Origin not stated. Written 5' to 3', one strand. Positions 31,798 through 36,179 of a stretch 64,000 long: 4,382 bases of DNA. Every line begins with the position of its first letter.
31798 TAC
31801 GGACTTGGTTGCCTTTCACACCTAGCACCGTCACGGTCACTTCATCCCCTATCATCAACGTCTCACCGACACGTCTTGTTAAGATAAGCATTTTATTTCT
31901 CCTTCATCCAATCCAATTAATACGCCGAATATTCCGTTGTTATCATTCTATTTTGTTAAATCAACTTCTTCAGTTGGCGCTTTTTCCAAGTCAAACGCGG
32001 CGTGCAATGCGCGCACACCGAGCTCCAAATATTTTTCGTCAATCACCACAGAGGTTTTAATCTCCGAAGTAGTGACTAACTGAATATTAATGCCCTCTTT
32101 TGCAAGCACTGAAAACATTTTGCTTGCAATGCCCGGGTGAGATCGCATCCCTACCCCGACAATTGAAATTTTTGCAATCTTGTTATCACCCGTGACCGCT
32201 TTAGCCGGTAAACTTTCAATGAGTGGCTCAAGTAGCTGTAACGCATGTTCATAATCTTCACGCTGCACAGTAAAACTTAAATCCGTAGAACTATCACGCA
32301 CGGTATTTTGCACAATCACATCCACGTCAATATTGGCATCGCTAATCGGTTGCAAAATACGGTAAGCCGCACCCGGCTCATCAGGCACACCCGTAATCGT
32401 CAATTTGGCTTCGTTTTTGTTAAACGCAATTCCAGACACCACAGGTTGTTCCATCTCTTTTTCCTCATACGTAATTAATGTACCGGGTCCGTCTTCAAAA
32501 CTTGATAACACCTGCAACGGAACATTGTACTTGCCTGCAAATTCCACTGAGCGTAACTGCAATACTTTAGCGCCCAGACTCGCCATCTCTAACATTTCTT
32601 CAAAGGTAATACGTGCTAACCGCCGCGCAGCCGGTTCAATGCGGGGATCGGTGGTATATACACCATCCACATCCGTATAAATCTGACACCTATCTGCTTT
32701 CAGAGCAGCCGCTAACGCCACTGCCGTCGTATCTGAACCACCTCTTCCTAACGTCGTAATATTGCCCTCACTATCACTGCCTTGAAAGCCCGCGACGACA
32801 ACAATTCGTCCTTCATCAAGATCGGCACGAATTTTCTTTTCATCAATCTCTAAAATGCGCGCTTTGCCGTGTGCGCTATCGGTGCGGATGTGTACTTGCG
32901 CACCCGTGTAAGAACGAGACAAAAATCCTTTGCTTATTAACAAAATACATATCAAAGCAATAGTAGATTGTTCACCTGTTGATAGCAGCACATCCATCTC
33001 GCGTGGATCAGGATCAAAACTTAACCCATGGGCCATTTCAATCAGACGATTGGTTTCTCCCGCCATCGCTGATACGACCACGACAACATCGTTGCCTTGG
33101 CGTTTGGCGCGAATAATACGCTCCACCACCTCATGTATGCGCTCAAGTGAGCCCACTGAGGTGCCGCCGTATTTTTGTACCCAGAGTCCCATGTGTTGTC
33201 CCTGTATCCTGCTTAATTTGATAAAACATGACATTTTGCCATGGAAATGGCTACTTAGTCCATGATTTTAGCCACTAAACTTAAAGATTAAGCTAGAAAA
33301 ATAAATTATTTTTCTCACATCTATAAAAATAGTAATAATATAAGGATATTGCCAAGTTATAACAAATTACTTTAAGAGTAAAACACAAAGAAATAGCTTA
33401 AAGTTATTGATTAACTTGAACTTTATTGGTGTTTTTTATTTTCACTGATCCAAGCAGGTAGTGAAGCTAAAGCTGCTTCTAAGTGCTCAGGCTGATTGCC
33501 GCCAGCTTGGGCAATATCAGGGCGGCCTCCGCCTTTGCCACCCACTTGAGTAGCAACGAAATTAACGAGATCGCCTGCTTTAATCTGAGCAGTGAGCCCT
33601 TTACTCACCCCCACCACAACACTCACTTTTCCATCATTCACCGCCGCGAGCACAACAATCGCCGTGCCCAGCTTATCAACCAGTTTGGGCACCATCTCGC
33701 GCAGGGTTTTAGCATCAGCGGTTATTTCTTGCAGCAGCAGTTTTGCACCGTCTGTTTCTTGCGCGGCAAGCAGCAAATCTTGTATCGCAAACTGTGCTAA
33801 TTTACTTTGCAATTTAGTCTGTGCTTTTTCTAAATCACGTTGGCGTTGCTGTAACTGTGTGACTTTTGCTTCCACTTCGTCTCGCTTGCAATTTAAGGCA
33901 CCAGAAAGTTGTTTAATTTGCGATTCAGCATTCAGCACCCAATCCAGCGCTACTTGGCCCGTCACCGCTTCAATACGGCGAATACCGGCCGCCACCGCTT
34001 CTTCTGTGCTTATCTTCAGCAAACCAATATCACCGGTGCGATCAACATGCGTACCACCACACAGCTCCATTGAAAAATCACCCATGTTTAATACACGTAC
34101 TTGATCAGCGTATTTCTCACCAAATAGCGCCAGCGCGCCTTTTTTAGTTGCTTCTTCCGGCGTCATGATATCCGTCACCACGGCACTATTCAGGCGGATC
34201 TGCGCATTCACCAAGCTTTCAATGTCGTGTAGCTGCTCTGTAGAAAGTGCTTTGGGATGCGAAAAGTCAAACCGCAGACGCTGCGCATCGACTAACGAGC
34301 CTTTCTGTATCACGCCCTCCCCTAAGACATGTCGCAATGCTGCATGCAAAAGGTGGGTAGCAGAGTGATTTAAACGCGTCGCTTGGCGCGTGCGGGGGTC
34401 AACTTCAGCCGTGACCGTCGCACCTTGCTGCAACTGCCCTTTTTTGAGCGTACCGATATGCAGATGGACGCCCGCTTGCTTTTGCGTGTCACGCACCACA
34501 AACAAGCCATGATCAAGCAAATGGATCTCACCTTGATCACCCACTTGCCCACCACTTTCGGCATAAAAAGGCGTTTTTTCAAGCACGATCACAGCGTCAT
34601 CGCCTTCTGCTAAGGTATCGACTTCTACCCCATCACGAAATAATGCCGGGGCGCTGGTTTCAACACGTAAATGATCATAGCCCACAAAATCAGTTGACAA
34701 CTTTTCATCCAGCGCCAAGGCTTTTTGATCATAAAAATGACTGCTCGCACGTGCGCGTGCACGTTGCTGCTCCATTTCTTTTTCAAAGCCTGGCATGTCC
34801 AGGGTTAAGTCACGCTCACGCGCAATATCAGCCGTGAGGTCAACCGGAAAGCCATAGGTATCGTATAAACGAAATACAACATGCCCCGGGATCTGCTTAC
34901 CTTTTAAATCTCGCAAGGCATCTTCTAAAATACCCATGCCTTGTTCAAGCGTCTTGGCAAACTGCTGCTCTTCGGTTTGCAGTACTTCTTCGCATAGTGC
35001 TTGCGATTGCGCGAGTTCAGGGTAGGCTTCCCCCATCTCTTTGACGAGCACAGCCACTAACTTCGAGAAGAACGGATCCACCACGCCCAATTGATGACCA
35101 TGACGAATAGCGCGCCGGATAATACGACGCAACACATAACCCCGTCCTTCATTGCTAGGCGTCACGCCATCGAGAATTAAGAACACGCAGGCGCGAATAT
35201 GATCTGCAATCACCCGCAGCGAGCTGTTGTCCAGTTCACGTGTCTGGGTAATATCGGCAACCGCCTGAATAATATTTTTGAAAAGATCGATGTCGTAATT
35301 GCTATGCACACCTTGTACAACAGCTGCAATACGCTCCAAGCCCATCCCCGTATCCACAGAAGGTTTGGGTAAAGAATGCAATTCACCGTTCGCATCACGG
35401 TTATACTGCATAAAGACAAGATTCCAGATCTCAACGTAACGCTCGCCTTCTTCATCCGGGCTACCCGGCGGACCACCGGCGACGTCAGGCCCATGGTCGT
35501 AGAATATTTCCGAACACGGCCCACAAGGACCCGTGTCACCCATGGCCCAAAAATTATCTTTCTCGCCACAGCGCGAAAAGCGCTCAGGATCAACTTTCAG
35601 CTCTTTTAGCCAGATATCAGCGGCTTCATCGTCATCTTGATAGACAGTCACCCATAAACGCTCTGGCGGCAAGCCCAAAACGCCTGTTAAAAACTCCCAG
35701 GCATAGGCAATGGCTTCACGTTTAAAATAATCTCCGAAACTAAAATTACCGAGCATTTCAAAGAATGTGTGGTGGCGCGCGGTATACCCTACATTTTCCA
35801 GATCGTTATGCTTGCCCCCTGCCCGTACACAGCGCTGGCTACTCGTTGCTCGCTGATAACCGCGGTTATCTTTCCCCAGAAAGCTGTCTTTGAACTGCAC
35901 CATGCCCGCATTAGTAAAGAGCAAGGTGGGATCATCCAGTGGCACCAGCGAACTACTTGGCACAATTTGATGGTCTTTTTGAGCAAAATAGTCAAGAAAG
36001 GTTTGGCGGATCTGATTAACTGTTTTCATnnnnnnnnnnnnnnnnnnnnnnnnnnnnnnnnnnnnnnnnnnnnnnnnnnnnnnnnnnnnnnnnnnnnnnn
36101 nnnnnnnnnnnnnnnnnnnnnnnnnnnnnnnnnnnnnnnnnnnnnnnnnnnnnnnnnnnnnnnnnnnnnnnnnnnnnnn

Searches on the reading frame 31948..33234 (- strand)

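Call 13: search_protein_families(library=ncbifam, proteins=[window:31948-33234:-], max_evalue=0.00001)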
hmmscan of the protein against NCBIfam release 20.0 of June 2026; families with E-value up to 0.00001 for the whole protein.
window:31948-33234:- (428 aa): 29 families (the best 25 are shown)
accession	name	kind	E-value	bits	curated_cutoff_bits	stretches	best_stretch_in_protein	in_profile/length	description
NF005155.0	PRK06635.1-4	equivalog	2.3e-197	655.9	346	1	15-419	1-406/407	aspartate kinase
NF005154.0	PRK06635.1-2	equivalog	2.9e-163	544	376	1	18-418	5-406/407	aspartate kinase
NF005656.0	PRK07431.1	equivalog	7.7e-157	523.3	657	1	15-421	1-416/587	aspartate kinase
NF005153.0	PRK06635.1-1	equivalog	2.7e-151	504.3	585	1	15-418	1-409/421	aspartate kinase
NF005156.0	PRK06635.1-5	equivalog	8e-150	499.1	594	1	15-422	1-408/411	aspartate kinase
TIGR00657.1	asp_kinases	subfamily_domain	4.7e-137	457.7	208.7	2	77-414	103-440/442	aspartate kinase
TIGR00656.1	asp_kin_monofn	equivalog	1.7e-130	435.7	402.25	1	16-416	2-406/407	aspartate kinase, monofunctional class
NF006459.0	PRK08841.1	equivalog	4.6e-119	397.9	535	1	15-420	3-384/395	aspartate kinase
NF005161.0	PRK06635.2-5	equivalog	1.5e-108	363.3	586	1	18-416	6-402/402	aspartate kinase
NF006068.0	PRK08210.1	equivalog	7.6e-97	325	474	1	15-418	1-404/405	aspartate kinase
NF004938.0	PRK06291.1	equivalog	6.7e-91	305.3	528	2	77-418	119-465/468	aspartate kinase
NF005158.0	PRK06635.2-2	equivalog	3.1e-84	283.2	717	1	15-414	1-398/401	aspartate kinase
NF005157.0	PRK06635.2-1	equivalog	3.6e-83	279.7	832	1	19-415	6-400/401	aspartate kinase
NF006959.0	PRK09436.1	equivalog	3.1e-73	247.1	726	2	81-415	120-460/819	bifunctional aspartate kinase/homoserine dehydrogenase I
NF006570.0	PRK09084.1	equivalog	5.8e-67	226.7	455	2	76-414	108-448/452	lysine-sensitive aspartokinase 3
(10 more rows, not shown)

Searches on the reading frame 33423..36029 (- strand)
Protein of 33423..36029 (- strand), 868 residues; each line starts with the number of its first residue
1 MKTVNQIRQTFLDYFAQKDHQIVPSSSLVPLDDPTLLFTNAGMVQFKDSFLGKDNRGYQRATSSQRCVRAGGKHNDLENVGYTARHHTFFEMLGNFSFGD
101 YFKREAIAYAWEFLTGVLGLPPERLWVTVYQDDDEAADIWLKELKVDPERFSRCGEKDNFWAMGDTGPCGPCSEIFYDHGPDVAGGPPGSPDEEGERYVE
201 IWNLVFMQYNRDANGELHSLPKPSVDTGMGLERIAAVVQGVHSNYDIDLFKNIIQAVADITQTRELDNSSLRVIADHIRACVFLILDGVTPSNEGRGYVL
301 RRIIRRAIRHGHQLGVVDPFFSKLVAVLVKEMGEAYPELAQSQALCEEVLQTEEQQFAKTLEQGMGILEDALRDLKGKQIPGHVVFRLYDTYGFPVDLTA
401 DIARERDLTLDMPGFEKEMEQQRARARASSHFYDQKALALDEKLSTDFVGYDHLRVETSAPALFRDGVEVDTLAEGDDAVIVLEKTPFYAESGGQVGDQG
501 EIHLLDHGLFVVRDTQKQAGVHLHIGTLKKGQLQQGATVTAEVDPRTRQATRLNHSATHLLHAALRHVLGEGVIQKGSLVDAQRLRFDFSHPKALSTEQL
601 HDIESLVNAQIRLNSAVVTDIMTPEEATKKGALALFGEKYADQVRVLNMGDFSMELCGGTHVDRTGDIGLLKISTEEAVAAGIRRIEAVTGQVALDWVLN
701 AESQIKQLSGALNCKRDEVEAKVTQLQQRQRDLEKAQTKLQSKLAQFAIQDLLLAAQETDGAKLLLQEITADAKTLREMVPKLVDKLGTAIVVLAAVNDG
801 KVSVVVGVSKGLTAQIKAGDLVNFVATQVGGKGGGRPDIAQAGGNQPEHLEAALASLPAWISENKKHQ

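Call 12: find_encoding_contigs(protein=window:33423-36029:-, flank=3000, max_places=6)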
Protein window:33423-36029:- (868 aa): no gene with exactly this product is on record in the collection.

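Call 13: search_protein_families(library=ncbifam, proteins=[window:33423-36029:-], max_evalue=0.00001)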
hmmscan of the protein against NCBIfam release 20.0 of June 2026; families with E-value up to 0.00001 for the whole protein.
window:33423-36029:- (868 aa): 4 families
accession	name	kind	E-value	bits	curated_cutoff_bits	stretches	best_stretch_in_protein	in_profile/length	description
TIGR00344.1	alaS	equivalog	0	1066.2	457.05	1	6-844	1-847/847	alanine--tRNA ligase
NF002436.0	PRK01584.1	equivalog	2.2e-170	568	529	2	3-431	2-439/595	alanine--tRNA ligase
TIGR03683.1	A-tRNA_syn_arch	equivalog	5.6e-125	418.6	744.7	3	272-857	329-897/902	alanine--tRNA ligase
NF040865.1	a_tRNA_ed_AlaXM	equivalog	1.6e-28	100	300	1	477-687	22-230/234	alanyl-tRNA editing protein AlaXM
